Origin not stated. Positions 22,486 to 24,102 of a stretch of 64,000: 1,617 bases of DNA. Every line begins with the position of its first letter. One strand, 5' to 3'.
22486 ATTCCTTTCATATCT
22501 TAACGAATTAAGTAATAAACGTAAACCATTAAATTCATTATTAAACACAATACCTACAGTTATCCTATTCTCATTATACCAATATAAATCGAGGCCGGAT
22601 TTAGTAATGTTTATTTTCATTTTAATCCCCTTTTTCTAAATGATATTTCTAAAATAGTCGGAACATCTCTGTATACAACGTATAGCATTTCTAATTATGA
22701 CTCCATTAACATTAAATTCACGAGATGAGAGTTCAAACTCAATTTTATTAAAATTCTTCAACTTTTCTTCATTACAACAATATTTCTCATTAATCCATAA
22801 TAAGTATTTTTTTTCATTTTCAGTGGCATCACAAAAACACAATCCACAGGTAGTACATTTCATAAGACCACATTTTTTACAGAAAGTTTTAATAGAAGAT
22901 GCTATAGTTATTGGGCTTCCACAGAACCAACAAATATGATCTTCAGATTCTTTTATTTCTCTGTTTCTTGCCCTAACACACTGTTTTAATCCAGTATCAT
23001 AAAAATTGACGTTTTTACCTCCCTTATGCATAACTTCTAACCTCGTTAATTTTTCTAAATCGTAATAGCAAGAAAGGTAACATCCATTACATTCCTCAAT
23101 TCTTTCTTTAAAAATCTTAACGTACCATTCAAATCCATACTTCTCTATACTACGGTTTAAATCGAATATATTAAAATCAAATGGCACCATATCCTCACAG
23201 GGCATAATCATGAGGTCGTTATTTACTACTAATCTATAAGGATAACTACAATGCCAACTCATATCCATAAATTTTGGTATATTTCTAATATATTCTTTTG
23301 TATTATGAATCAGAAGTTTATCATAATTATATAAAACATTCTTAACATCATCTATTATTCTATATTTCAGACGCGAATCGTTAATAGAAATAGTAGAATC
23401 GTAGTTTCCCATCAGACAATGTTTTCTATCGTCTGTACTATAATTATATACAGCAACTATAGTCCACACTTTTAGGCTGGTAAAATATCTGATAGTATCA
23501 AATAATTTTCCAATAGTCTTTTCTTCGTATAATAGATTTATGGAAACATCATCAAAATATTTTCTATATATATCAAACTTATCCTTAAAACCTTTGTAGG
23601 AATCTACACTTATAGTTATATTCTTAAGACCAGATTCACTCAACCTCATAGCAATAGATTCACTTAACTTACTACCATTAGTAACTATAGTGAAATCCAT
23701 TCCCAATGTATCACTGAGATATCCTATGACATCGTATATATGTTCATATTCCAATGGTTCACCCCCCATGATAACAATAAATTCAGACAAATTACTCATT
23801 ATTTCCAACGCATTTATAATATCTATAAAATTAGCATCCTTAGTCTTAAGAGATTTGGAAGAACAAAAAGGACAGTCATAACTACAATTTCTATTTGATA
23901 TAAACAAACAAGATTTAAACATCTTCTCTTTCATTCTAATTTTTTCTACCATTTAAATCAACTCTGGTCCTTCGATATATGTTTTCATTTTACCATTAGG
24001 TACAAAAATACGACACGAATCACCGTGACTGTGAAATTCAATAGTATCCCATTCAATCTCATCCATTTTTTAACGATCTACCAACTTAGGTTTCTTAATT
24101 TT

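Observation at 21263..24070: Radical-SAM/SPASM enzyme, coupled 37-aa ORF, GT2 glycosyltransferase and small membrane protein embedded inside the deazaguanine cluster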

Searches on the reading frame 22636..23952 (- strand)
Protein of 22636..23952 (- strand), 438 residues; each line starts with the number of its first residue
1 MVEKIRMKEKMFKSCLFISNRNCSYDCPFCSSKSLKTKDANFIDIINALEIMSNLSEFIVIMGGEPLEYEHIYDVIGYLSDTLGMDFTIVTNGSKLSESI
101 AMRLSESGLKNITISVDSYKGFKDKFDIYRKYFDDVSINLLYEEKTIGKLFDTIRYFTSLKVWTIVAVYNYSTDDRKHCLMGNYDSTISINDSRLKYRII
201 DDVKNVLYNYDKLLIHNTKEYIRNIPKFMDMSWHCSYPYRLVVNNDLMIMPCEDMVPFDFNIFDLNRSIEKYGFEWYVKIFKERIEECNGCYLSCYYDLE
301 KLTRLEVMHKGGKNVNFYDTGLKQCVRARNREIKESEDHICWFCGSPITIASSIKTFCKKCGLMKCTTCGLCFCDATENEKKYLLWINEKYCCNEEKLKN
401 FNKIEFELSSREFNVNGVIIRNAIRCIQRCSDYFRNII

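Call 3: search_protein_families(library=pfam, proteins=[window:22636-23952:-], max_evalue=0.01)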
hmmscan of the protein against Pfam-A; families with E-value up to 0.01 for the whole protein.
window:22636-23952:- (438 aa): 1 family
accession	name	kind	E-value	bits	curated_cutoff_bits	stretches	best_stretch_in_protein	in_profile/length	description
PF04055.27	Radical_SAM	-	6.3e-13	49.7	29.5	1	20-121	4-114/166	Radical SAM superfamily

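Call 4: search_protein_families(library=ncbifam, proteins=[window:22636-23952:-], max_evalue=0.01)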
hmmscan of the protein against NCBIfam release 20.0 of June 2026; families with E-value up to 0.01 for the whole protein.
window:22636-23952:- (438 aa): 20 families
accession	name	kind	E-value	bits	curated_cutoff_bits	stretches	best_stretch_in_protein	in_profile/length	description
NF038283.1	viperin_w_prok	equivalog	1.8e-14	53.6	180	1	21-174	10-170/281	viperin family antiviral radical SAM protein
TIGR04054.1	rSAM_NirJ1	equivalog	1.4e-11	43.6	650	1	17-135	40-161/387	putative heme d1 biosynthesis radical SAM protein NirJ1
TIGR04545.1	rSAM_ahbD_hemeb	equivalog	6e-11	42.4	500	1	21-120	8-110/339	heme b synthase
TIGR04133.1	rSAM_w_lipo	hypoth_equivalog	2.1e-10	40.1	425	1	10-134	25-151/350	TIGR04133 family radical SAM/SPASM protein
TIGR02668.1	moaA_archaeal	equivalog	2.1e-10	40.1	325.25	1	20-120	17-120/303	GTP 3',8-cyclase MoaA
TIGR04051.1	rSAM_NirJ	equivalog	2.3e-10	40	515.45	1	21-134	10-126/354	heme d1 biosynthesis radical SAM protein NirJ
NF001199.0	PRK00164.2-1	equivalog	7.5e-10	38.4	231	1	20-120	19-122/308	GTP 3',8-cyclase MoaA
TIGR02666.1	moaA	equivalog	1.4e-09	37.4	284.05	1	22-120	19-126/336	GTP 3',8-cyclase MoaA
TIGR04055.1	rSAM_NirJ2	equivalog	6.4e-09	35.8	500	1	23-135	17-125/326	putative heme d1 biosynthesis radical SAM protein NirJ2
TIGR04546.1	rSAM_ahbC_deAc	equivalog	6.4e-09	35.1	650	1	20-134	46-163/390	12,18-didecarboxysiroheme deacetylase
TIGR04347.1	pseudo_SAM_Halo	equivalog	2.5e-08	33.6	525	1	17-134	42-162/390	TIGR04347 family pseudo-SAM/SPASM protein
TIGR02495.1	NrdG2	equivalog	4.8e-08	32.6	131.15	1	19-98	22-104/193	anaerobic ribonucleoside-triphosphate reductase activating protein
TIGR04303.1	GeoRSP_rSAM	equivalog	9.2e-07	28.7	400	1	19-121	11-113/325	GeoRSP system radical SAM/SPASM protein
TIGR04280.1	geopep_mat_rSAM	hypoth_equivalog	2.5e-06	26.7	400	1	2-130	74-211/428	geopeptide radical SAM maturase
TIGR04053.2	TIGR04053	equivalog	2.8e-06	26.8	395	1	21-124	16-126/366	TIGR04053 family radical SAM/SPASM domain-containing protein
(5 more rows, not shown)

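Call 5: find_homologous_proteins(query=window:22636-23952:-)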
Query window:22636-23952:- (438 aa): 6 proteins with E <= 0.001 among 2382 candidates.
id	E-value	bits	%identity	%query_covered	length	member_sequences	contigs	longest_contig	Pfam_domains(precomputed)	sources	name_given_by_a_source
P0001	0.0e+0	1010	100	100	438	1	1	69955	PF04055.28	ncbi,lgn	-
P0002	5.6e-136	472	49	97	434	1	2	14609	PF04055.28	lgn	-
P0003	6.7e-134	465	50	97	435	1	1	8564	PF04055.28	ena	-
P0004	4.7e-128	446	51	91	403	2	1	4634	PF04055.28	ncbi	ncbi:hypothetical protein LCGC14_1335810, partial [marine sediment metagenome]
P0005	5.2e-126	439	50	97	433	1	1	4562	PF04055.28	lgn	-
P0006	4.2e-6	44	35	24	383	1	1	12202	PF04055.28,PF13353.12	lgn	-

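Call 6: search_dna_similar(query=window:22636-23952:-, collection=phages, mode=protein, max_evalue=0.001)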
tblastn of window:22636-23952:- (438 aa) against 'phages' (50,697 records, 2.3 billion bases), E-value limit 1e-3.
No match.

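Call 7: find_encoding_contigs(protein=P0002, flank=10000, max_places=4)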
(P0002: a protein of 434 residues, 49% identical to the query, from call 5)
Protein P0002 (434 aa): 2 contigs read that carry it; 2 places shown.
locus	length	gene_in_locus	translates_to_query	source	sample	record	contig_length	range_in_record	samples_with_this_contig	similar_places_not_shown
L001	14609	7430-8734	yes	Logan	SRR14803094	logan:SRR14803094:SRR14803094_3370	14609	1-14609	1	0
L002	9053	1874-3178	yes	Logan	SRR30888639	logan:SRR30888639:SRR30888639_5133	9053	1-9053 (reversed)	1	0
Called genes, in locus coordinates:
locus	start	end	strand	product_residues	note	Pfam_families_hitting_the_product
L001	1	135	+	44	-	?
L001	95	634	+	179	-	-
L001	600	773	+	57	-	-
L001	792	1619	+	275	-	PF01596:Methyltransf_3, PF04989:RMNT_CmcI, PF13578:Methyltransf_24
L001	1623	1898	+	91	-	-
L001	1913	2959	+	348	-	-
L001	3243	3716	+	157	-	-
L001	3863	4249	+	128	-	-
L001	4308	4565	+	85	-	-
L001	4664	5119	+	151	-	PF01242:PTPS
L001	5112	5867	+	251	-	PF04055:Radical_SAM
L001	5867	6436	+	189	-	PF01227:GTP_cyclohydroI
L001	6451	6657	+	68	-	-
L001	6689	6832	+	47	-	-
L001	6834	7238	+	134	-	PF04892:VanZ-LLP1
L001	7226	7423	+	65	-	-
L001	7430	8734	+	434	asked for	PF04055:Radical_SAM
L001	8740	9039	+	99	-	PF03819:MazG (weak)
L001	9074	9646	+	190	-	-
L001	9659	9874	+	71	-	-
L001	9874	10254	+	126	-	-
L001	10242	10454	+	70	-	-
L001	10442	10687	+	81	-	-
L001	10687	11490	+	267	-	PF06508:QueC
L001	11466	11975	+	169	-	-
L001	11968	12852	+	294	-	-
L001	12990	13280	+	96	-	-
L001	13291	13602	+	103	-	-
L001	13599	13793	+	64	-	-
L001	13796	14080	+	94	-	-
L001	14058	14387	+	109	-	-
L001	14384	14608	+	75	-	?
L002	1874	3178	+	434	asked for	PF04055:Radical_SAM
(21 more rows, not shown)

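Call 8: find_encoding_contigs(protein=P0003, flank=10000, max_places=4)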
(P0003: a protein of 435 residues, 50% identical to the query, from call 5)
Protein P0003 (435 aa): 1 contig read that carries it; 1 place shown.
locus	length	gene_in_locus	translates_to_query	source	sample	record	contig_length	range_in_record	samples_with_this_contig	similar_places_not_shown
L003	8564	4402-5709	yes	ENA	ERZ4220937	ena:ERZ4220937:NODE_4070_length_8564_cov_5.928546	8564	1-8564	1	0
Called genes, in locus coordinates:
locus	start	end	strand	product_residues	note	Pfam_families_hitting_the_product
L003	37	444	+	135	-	-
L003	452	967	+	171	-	-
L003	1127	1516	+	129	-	-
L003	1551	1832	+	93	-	-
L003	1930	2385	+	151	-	PF01242:PTPS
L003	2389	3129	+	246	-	PF13353:Fer4_12 (faint), PF04055:Radical_SAM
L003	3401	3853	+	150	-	PF01227:GTP_cyclohydroI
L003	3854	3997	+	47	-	-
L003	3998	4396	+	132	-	PF04892:VanZ-LLP1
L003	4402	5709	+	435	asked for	PF04055:Radical_SAM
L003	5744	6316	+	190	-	-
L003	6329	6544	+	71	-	-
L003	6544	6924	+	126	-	-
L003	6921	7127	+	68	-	-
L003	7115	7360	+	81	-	-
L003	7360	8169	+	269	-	PF06508:QueC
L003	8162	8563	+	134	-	?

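Call 9: find_encoding_contigs(protein=P0001, flank=10000, max_places=4)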
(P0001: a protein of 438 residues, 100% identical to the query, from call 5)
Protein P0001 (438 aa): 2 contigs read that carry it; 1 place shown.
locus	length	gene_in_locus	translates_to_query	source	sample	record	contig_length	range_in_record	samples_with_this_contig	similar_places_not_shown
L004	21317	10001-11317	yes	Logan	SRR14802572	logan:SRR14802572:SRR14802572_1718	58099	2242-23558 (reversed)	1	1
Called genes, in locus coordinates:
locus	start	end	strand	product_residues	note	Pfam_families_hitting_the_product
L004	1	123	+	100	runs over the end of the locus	-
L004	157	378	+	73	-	-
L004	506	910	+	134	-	-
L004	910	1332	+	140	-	-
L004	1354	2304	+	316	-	PF00752:XPG_N, PF00867:XPG_I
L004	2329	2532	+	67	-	-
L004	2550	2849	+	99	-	-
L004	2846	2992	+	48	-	-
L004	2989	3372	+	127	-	-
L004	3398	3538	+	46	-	-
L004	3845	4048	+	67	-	-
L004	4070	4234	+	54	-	-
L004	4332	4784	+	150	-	-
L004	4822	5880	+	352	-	-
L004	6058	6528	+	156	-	-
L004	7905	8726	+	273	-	PF13353:Fer4_12, PF04055:Radical_SAM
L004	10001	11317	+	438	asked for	PF04055:Radical_SAM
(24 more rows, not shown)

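Call 11: find_encoding_contigs(protein=P0005, flank=10000, max_places=3)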
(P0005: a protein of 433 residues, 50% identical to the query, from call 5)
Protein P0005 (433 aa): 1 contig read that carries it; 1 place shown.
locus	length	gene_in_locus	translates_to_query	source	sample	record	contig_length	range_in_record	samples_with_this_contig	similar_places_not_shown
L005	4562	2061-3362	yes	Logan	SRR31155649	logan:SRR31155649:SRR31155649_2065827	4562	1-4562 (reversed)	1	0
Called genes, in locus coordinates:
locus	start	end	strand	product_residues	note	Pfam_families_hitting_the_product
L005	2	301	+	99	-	?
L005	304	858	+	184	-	-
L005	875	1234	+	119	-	-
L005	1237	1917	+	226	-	-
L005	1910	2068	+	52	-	-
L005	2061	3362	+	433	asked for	PF04055:Radical_SAM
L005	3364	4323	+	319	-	PF00535:Glycos_transf_2 (weak)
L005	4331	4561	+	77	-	?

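Call 12: find_encoding_contigs(protein=P0004, flank=10000, max_places=3)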
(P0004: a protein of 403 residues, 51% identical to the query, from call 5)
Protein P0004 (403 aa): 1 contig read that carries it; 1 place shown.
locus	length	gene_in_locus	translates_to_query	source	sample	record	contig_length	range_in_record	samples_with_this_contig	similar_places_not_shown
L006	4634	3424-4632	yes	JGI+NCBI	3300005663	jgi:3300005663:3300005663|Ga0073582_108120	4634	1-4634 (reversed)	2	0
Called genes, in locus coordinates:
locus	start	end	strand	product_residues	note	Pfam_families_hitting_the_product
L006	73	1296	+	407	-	PF01385:OrfB_IS605, PF07282:Cas12f1-like_TNB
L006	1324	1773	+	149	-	PF01242:PTPS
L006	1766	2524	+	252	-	PF04055:Radical_SAM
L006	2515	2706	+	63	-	-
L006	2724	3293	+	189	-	PF01227:GTP_cyclohydroI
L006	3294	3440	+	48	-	-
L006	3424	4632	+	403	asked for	PF04055:Radical_SAM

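Call 18: search_protein_families(library=pfam, proteins=[L001:9074-9646:+, L001:6834-7238:+, L001:8740-9039:+, L001:9874-10254:+, L001:10442-10687:+, L001:11968-12852:+, L005:3364-4323:+, L001:1913-2959:+], max_evalue=1)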
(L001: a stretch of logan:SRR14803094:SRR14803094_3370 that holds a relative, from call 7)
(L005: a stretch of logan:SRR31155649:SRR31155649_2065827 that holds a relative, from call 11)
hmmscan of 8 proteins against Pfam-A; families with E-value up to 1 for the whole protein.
L001:9074-9646:+ (190 aa): 4 families
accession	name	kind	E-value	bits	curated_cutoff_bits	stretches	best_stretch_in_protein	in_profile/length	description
PF06687.17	SUR7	-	0.018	15.1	29.6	1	65-156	100-167/201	SUR7/PalI family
PF04307.19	YdjM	-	0.055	13.4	29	1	84-167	33-110/176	YdjM inner membrane protein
PF06133.16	Com_YlbF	-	0.14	13.1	23.9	1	4-74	28-100/105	Control of competence regulator ComK, YlbF/YmcA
PF06569.16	DUF1128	-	0.2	12.2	27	1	10-50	9-51/71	Protein of unknown function (DUF1128)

L001:6834-7238:+ (134 aa): 1 family
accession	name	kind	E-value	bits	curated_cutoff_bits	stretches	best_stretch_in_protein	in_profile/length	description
PF04892.17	VanZ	-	1.3e-12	48.8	30.1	1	47-117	60-125/126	VanZ like family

L001:8740-9039:+ (99 aa): 2 families
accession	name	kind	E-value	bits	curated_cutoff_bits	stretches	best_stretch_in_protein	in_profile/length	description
PF03819.22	MazG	-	1.1e-06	29.2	22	1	30-95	9-69/74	MazG nucleotide pyrophosphohydrolase domain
PF25700.1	UL128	-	0.039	14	25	1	6-99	65-160/167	Cytomegalovirus UL128 protein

L001:9874-10254:+ (126 aa): 2 families
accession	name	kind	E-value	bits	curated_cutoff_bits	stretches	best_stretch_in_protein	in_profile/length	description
PF04189.18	Gcd10p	-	0.046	13.3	27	1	13-57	17-62/295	Gcd10p family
PF03464.20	eRF1_2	-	0.24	12.2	27.1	1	4-53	77-126/133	eRF1 domain 2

L001:10442-10687:+ (81 aa): 2 families
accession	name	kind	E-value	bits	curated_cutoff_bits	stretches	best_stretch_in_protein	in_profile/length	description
PF03819.22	MazG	-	0.11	13.2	22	1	33-53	8-24/74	MazG nucleotide pyrophosphohydrolase domain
PF21607.2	FabD_helical_ins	-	0.16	12.6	27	1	34-75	19-59/80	[Acyl-carrier-protein] S-malonyltransferase, inserted helical domain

L001:11968-12852:+ (294 aa): 0 families

L005:3364-4323:+ (319 aa): 2 families
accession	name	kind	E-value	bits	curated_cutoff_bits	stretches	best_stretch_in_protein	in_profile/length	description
PF00535.33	Glycos_transf_2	-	1.1e-05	25.8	23.3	1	24-118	10-105/168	Glycosyl transferase family 2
PF09258.16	Glyco_transf_64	-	0.0054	16.5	21.3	1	22-151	10-134/245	Glycosyl transferase family 64 domain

L001:1913-2959:+ (348 aa): 1 family
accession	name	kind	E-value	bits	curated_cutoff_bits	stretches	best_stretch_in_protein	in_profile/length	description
PF04104.19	DNA_primase_lrg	-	0.001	18.9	22.4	1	235-338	104-206/266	Eukaryotic and archaeal DNA primase, large subunit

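Call 19: search_protein_families(library=phrogs, proteins=[window:22636-23952:-, L001:9874-10254:+], max_evalue=0.01)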
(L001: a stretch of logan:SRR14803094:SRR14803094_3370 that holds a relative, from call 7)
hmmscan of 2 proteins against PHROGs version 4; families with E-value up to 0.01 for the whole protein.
window:22636-23952:- (438 aa): 1 family
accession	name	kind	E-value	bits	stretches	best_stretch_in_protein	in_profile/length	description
phrog_14086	-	other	1.6e-06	28.7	1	9-124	83-211/353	radical SAM domain-containing protein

L001:9874-10254:+ (126 aa): 0 families

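Call 23: predict_structure(alignment_id=A1)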
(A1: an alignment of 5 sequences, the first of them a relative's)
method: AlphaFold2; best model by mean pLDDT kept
length: 438 residues; sequences in the alignment: 5
mean_pLDDT: 53.9   pTM: 0.43
mean pLDDT of the five models: 53.9, 52.9, 49.3, 49.1, 47.3
residues with pLDDT >= 90: 4; 70-90: 112; 50-70: 129; < 50: 193
segments of 3 or more residues with pLDDT < 50: 1-40, 63-66, 168-198, 210-247, 250-255, 285-338, 350-355, 359-362
pLDDT, mean of each block of 10 residues (from residue 1): 24 38 30 33 63 52 53 81 72 76 88 65 73 77 59 70 53 30 31 44 51 36 27 28 45 53 51 57 47 26 30 27 25 40 66 47 63 78 75 71 89 87 79 61
secondary structure, 60 per line:
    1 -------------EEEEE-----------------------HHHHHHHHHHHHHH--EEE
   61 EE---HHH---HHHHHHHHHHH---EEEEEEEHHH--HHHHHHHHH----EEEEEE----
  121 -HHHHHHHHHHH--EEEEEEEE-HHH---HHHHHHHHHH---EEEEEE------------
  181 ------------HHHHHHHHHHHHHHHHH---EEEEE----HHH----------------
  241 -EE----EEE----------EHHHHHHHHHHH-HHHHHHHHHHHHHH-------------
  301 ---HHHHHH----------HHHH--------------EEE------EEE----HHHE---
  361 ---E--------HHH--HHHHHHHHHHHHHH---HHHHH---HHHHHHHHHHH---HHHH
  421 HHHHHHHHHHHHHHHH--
elements in order: E14-18 H42-55 E58-62 H72-82 E86-92 H98-106 E111-116 H122-132 E135-142 H150-159 E163-168 H193-209 E213-217 E248-250 H262-272 H274-287 H304-309 H320-323 E338-340 E347-349 H378-391 H395-399 H403-413 H417-436

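Call 26: search_solved_structures(query=A1, max_evalue=0.01, show_alignments=2)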
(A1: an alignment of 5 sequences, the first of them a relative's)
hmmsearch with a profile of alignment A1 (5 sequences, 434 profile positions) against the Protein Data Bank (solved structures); distinct sequences matched with E-value up to 0.01: 14.
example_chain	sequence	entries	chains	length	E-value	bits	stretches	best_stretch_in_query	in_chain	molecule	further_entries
7vob_C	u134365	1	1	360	1e-07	34.2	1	14-110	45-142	Cytosylglucuronate decarboxylase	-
7voc_C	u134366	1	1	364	1.1e-07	34.2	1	14-110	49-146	Cytosylglucuronate decarboxylase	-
2fb2_A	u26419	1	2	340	4.9e-07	32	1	13-121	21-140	Molybdenum cofactor biosynthesis protein A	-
1tv7_A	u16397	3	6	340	7.3e-07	31.4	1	13-121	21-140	Molybdenum cofactor biosynthesis protein A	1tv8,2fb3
4m7s_A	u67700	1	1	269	2.1e-06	29.9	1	1-108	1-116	BtrN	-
4m7t_A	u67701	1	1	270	2.3e-06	29.8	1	1-108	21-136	BtrN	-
5v1q_A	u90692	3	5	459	1.4e-05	27.2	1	15-271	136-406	Radical SAM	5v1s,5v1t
9dfn_A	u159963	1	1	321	3.1e-05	26.1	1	8-112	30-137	Radical SAM core domain-containing protein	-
7wzv_A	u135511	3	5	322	3.5e-05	25.9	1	15-132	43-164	4Fe-4S cluster-binding domain-containing protein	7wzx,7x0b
8wm2_A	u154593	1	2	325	3.6e-05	25.8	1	15-109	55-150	Fe-S radical SAM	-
9dfu_A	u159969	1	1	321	5e-05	25.4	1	10-112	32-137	Radical SAM core domain-containing protein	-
7n7h_A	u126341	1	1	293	6.9e-05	24.9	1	12-113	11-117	VIPERIN-LIKE ENZYME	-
4gzn_C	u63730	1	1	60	0.00059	21.8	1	334-384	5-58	Zinc finger protein 57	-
4m9v_C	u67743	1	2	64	0.00078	21.4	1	334-383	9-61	Zinc finger protein 57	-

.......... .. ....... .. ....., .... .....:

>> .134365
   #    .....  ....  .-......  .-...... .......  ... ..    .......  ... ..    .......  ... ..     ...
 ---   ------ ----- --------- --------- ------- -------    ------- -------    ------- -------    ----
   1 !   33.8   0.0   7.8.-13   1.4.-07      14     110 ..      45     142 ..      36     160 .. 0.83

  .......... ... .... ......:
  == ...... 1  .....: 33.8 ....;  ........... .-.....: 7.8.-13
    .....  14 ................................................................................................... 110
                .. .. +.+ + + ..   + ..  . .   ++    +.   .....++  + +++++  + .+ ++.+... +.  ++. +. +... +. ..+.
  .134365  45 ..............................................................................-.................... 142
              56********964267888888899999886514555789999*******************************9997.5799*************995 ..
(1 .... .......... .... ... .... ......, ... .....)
